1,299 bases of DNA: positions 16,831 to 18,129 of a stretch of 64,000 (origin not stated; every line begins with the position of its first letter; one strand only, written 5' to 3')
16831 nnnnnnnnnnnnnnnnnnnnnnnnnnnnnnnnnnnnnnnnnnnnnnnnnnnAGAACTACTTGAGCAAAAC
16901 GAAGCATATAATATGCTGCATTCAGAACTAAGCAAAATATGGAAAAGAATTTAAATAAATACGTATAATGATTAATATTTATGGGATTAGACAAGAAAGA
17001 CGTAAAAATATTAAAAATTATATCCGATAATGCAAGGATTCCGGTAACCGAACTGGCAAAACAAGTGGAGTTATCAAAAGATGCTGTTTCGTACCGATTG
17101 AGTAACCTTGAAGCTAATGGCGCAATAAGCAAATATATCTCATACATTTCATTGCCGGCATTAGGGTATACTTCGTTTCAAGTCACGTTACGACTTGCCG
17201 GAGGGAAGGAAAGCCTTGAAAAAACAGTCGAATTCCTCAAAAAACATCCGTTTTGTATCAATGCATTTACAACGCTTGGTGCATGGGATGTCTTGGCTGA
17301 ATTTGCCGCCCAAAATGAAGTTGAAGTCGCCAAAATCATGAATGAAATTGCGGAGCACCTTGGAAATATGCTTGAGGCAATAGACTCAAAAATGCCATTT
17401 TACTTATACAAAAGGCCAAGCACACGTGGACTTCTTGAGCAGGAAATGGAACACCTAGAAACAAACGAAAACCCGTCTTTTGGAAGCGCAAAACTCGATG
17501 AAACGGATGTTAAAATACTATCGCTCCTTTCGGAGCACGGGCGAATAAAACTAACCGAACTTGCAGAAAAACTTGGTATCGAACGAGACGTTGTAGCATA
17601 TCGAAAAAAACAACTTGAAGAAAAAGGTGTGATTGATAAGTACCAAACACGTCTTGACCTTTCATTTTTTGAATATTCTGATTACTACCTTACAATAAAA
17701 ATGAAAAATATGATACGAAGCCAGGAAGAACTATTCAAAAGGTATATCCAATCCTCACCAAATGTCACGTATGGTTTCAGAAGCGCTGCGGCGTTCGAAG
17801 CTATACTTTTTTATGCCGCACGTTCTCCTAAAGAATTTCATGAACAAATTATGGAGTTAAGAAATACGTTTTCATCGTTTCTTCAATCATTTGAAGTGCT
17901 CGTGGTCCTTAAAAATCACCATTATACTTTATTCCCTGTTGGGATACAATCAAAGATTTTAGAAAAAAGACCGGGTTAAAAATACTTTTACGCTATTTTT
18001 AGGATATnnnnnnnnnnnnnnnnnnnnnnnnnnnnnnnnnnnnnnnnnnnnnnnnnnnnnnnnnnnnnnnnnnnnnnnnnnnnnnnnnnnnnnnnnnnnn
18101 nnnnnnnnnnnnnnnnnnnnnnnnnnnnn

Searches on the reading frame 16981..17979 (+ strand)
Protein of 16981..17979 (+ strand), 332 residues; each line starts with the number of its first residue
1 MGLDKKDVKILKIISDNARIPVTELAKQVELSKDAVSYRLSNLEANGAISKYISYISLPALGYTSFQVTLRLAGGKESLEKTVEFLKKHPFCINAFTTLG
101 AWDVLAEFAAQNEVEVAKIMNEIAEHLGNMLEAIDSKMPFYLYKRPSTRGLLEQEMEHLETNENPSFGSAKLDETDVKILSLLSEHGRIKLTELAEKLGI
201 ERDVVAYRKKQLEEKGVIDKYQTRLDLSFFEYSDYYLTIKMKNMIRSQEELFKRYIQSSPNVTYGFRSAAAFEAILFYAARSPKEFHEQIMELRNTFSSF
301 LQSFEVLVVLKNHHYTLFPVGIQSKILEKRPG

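Call 3: search_protein_families(library=pfam, proteins=[window:16981-17979:+], max_evalue=0.1)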
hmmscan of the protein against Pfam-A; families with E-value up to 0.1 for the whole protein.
window:16981-17979:+ (332 aa): 40 families (the best 25 are shown)
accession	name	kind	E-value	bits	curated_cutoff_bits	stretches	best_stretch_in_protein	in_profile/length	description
PF13412.12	HTH_24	-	2.9e-26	91.2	21.9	2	3-49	1-47/48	Winged helix-turn-helix DNA-binding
PF13404.12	HTH_AsnC-type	-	2.7e-24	85.1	27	2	3-44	1-42/42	AsnC-type helix-turn-helix domain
PF01047.28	MarR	-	2.7e-17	62.8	24.6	2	174-222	3-51/59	MarR family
PF12802.13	MarR_2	-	1.1e-09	38.7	27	2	7-50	7-51/61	MarR family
PF01022.26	HTH_5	-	4.9e-08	33.2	22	2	6-50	3-46/47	Bacterial regulatory protein, arsR family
PF12840.13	HTH_20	-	2.1e-07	31.2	27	1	10-49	9-48/51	Helix-turn-helix domain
PF08279.18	HTH_11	-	3.5e-07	30.5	25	1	178-217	4-44/55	HTH domain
PF08280.17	HTH_Mga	-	7.5e-07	29.5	23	2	174-200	5-31/59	M protein trans-acting positive regulator (MGA) HTH domain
PF25212.1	HVO_A0114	-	1.2e-06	28.7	27.6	1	3-50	20-67/84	HVO_A0114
PF01978.25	TrmB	-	2.1e-06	27.9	25.6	1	172-224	6-58/68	Sugar-specific transcriptional regulator TrmB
PF09339.16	HTH_IclR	-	3.3e-06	27.2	22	0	178-202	7-32/52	IclR helix-turn-helix domain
PF24034.1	DUF7343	-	1.8e-05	25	27.6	1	19-51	18-50/62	Domain of unknown function (DUF7343)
PF01037.27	AsnC_trans_reg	-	1.8e-05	24.9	25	1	68-125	1-58/73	Lrp/AsnC ligand binding domain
PF13545.12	HTH_Crp_2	-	5.3e-05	23.6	27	0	191-222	25-56/70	Crp-like helix-turn-helix domain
PF05491.19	RuvB_C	-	8.2e-05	22.9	24.7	0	1-36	2-40/72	RuvB C-terminal winged helix domain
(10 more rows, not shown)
